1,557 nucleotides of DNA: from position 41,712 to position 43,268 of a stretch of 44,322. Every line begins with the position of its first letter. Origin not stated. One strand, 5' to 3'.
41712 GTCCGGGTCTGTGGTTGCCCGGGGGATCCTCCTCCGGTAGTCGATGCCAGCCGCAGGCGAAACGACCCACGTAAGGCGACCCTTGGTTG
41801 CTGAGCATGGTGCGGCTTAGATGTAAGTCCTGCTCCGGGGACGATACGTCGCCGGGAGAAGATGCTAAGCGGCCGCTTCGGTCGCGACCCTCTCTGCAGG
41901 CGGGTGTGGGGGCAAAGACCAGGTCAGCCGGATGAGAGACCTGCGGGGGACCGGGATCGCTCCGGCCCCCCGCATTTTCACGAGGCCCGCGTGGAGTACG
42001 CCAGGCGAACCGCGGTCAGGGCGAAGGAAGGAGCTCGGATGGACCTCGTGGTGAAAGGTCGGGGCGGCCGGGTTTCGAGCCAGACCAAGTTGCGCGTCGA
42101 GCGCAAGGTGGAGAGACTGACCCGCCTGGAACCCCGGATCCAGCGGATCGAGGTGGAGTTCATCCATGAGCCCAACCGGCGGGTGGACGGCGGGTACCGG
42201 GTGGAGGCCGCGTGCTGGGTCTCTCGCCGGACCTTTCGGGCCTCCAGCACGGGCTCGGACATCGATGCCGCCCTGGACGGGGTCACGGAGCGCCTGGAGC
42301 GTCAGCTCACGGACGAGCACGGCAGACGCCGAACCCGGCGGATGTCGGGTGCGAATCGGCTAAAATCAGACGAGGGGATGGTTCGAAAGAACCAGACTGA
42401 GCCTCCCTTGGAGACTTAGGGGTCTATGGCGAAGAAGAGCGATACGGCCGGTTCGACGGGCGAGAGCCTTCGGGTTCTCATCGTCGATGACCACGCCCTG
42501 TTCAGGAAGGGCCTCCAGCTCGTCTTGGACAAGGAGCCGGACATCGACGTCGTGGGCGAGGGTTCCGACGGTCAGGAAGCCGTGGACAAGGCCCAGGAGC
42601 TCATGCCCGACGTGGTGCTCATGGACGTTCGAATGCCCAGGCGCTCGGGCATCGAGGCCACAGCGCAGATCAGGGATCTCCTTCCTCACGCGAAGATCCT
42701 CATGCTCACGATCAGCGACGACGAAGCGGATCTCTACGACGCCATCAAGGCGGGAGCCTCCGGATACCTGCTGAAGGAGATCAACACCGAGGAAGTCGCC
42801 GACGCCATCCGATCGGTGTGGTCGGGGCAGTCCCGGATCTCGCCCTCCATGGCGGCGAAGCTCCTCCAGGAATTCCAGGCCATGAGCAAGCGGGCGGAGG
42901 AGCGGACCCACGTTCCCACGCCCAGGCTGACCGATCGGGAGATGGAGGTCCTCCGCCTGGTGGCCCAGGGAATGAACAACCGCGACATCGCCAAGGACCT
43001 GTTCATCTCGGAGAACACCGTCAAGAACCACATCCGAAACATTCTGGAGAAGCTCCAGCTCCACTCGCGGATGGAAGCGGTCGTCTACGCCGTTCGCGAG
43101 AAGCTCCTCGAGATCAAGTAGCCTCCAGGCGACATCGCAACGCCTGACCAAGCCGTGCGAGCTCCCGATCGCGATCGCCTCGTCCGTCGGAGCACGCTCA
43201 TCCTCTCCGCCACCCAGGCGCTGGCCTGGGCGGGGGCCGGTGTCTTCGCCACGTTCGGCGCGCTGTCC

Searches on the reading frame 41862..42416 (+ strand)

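Call 37: search_protein_families(library=pfam, proteins=[window:41862-42416:+], max_evalue=0.0001)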
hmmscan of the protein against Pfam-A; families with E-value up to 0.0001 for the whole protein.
window:41862-42416:+ (185 aa): 1 family
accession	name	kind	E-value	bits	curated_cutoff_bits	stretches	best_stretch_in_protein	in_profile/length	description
PF02482.25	Ribosomal_S30AE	-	5e-11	43.6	23.7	1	63-157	2-88/88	Sigma 54 modulation protein / S30EA ribosomal protein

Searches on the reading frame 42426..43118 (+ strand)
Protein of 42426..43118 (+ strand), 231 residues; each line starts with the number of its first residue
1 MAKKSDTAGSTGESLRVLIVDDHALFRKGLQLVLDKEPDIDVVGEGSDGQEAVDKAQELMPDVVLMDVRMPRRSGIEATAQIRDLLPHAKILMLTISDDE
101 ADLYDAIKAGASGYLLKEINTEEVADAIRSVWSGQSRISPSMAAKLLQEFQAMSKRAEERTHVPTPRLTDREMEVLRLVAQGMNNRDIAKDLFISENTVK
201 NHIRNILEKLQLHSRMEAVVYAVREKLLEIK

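Call 37: search_protein_families(library=pfam, proteins=[window:42426-43118:+], max_evalue=0.0001)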
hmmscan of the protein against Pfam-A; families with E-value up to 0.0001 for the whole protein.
window:42426-43118:+ (231 aa): 6 families
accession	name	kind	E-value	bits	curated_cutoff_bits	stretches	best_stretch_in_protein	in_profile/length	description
PF00072.30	Response_reg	-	9.1e-29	100.3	30.2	1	17-129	1-111/111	Response regulator receiver domain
PF00196.25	GerE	-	4.6e-24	84.3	23.5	1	168-222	3-57/57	Bacterial regulatory proteins, luxR family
PF13384.12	HTH_23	-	1.4e-06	28.4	24.6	1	171-205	6-40/50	Homeodomain-like domain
PF08281.18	Sigma70_r4_2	-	1.8e-06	27.9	25.7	1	167-210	10-54/54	Sigma-70, region 4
PF04545.22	Sigma70_r4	-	3.3e-05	23.7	24.1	1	167-211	4-49/50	Sigma-70, region 4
PF04967.18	HTH_10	-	3.4e-05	24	23.1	0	181-210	22-51/53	HTH DNA binding domain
